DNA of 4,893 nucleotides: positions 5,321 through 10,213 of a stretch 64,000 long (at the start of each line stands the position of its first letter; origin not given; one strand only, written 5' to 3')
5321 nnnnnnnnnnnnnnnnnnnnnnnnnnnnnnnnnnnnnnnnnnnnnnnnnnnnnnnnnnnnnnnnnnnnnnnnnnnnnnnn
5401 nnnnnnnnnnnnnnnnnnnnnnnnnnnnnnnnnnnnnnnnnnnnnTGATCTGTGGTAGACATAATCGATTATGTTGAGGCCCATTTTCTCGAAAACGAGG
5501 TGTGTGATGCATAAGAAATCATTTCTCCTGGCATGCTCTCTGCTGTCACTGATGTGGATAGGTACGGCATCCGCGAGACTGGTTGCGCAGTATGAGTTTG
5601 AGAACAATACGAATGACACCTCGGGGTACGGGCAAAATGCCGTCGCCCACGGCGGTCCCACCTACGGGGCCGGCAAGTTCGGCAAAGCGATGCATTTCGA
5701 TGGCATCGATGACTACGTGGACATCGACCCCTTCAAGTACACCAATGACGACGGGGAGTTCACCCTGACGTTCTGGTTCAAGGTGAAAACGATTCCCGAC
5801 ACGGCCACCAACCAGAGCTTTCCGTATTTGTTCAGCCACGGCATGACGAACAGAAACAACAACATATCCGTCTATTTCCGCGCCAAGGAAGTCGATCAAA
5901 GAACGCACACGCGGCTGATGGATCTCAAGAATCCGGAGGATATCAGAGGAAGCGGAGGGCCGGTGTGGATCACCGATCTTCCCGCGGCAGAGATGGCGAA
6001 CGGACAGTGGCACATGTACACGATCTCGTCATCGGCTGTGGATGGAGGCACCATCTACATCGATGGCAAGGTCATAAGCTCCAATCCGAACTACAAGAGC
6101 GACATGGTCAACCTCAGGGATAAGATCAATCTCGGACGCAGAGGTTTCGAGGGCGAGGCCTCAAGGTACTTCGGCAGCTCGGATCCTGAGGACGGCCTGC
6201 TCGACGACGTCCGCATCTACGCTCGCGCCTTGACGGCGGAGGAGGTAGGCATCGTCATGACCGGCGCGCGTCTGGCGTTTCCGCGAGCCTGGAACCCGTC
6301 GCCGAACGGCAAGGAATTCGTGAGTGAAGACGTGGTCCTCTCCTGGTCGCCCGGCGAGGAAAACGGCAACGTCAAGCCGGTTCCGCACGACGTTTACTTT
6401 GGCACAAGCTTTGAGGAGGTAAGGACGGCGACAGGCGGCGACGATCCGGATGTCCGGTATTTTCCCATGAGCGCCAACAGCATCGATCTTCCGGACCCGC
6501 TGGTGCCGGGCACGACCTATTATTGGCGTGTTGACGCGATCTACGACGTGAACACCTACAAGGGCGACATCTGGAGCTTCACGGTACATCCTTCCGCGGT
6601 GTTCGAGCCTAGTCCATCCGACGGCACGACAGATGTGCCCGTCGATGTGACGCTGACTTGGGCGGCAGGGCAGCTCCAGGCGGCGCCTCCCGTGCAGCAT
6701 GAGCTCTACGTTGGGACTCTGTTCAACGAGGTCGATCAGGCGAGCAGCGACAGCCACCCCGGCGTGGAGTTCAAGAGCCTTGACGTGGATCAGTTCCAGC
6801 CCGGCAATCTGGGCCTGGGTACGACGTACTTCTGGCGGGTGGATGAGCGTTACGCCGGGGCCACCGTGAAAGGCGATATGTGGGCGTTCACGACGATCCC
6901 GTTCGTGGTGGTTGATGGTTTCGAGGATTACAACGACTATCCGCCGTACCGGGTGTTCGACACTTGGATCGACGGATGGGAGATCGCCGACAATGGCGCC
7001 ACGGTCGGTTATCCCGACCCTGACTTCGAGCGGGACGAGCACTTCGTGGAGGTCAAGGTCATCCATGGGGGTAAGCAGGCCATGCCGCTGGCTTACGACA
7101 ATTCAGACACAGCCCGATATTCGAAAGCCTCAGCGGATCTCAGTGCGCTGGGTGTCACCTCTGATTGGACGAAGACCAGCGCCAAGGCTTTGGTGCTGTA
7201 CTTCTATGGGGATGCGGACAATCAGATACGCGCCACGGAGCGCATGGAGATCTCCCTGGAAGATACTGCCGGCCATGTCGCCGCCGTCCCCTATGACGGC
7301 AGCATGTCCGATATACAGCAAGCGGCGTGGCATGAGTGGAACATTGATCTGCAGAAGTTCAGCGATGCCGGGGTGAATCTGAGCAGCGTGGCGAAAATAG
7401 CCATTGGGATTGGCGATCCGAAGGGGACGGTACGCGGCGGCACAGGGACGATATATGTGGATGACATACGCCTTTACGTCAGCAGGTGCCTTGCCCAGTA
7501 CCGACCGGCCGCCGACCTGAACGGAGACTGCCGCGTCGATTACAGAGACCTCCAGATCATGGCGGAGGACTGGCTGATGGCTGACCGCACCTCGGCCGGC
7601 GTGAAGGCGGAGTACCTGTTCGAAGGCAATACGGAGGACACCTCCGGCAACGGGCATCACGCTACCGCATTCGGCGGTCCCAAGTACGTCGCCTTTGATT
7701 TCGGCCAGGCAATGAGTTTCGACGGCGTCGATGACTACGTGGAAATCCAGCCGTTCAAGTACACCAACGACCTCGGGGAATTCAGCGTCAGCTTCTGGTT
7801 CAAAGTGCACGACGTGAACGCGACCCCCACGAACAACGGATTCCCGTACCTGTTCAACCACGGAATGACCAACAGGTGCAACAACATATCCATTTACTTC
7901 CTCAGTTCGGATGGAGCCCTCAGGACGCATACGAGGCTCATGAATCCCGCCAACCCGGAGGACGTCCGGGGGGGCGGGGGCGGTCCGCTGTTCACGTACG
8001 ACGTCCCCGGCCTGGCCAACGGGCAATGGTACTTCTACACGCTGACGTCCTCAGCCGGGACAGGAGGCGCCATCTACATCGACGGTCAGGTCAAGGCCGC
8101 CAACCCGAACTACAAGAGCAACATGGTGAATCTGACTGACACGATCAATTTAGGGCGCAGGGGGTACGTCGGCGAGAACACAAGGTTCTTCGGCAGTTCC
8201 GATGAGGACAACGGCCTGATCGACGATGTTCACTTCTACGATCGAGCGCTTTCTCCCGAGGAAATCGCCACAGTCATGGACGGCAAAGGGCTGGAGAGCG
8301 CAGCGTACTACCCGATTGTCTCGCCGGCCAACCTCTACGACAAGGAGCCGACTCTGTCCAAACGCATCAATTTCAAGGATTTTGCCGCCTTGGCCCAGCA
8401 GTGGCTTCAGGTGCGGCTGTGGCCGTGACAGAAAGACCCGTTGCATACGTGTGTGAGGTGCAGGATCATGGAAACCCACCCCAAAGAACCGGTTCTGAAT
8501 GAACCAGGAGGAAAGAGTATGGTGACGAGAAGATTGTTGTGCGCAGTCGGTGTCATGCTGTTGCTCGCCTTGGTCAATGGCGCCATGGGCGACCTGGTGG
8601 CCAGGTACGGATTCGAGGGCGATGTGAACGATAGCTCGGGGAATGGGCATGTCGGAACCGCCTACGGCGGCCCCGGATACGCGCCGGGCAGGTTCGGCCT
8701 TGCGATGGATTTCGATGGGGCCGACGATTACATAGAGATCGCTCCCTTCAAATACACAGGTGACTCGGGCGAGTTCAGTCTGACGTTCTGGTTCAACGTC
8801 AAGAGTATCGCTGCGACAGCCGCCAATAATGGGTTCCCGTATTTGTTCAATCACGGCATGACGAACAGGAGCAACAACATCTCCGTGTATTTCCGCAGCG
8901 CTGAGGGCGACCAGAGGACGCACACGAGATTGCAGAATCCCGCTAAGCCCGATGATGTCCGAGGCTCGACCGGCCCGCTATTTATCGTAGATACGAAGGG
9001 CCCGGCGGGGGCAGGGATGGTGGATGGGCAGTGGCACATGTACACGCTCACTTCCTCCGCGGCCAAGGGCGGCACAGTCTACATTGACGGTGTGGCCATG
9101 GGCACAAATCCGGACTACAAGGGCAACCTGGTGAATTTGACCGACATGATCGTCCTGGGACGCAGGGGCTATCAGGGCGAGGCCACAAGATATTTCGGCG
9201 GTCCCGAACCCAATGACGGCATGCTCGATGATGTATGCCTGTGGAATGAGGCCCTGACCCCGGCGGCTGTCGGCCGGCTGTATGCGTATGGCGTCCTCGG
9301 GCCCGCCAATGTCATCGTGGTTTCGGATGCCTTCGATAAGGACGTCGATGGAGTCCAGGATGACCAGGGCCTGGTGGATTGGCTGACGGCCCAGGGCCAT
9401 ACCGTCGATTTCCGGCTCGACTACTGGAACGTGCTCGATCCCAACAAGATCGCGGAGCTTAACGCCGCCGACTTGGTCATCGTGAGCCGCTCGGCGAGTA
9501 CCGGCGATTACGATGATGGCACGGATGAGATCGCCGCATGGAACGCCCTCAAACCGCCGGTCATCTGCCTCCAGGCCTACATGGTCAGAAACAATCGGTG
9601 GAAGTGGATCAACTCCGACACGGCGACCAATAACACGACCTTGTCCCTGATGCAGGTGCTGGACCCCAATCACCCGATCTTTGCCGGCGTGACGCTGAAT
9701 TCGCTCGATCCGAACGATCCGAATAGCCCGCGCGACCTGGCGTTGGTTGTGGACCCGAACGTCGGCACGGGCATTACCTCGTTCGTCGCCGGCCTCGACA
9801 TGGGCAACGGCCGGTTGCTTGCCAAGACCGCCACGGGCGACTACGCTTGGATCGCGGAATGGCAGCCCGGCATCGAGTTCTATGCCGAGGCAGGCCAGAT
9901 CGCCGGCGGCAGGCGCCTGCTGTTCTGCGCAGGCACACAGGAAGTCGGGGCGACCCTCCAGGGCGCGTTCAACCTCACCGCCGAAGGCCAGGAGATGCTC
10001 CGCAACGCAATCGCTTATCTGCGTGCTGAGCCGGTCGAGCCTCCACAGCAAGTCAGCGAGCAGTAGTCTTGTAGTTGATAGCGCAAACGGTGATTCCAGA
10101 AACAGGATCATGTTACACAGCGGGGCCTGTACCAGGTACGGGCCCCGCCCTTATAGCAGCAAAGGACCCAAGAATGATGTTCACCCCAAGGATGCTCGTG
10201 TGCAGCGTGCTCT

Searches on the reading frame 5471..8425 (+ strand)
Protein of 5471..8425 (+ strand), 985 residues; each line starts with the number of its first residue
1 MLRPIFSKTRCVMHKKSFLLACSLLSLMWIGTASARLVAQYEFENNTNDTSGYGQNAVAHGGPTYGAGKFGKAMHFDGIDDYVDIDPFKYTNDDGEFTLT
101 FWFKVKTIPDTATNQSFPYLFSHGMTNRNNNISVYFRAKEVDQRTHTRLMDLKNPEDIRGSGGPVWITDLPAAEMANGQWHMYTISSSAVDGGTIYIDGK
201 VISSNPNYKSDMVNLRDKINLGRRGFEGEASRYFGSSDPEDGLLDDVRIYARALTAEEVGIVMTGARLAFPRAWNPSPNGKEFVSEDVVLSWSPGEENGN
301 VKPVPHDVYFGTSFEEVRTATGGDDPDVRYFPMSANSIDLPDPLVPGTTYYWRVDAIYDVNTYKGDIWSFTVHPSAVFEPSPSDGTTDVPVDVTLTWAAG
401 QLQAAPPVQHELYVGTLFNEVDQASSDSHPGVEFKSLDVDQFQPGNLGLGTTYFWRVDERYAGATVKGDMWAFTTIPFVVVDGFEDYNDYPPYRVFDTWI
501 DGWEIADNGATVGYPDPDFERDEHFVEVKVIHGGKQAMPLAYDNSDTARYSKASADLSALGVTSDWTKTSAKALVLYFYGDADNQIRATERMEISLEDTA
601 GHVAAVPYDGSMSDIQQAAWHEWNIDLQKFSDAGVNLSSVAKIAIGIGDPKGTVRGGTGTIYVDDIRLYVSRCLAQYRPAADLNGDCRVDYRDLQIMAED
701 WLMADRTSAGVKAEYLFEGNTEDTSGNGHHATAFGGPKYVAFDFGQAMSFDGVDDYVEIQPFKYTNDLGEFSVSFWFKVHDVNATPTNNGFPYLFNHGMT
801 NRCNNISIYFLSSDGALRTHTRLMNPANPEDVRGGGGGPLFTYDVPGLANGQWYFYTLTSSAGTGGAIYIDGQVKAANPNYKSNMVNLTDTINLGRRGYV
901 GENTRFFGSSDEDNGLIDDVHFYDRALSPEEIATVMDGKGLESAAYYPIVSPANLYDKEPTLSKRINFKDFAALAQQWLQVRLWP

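Call 49: search_protein_families(library=pfam, proteins=[window:5471-8425:+], max_evalue=0.001)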
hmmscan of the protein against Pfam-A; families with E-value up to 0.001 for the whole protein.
window:5471-8425:+ (985 aa): 3 families
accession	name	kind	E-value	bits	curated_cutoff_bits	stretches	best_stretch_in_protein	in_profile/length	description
PF13385.13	Laminin_G_3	-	3.1e-34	118.7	27.6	2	751-933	1-151/151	Concanavalin A-like lectin/glucanases superfamily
PF07953.20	Toxin_R_bind_N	-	1.2e-08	35.4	23.8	0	178-221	124-167/191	Clostridium neurotoxin, N-terminal receptor binding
PF00354.24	Pentaxin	-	1.2e-05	25.5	25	0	860-942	94-173/194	Pentaxin family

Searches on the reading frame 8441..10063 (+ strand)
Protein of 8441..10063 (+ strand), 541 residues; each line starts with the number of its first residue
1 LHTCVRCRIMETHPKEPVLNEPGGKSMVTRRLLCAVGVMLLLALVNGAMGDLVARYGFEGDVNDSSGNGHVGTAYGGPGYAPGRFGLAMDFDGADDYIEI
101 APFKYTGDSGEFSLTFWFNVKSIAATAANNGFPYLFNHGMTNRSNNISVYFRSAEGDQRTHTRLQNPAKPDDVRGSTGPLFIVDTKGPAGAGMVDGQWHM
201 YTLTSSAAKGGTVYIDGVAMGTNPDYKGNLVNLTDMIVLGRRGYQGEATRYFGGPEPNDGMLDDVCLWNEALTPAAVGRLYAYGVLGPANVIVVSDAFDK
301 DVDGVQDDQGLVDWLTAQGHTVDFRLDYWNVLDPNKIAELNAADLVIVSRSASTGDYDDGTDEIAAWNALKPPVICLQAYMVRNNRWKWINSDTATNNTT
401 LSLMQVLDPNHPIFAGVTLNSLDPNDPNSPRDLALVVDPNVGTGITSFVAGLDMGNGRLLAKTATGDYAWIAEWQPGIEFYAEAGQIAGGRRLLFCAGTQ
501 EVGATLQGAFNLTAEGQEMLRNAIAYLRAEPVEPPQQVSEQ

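Call 49: search_protein_families(library=pfam, proteins=[window:8441-10063:+], max_evalue=0.001)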
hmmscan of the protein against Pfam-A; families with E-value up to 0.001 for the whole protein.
window:8441-10063:+ (541 aa): 1 family
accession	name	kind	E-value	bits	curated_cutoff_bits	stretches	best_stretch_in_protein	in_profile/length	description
PF13385.13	Laminin_G_3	-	2.3e-14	54.3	27.6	1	92-277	1-150/151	Concanavalin A-like lectin/glucanases superfamily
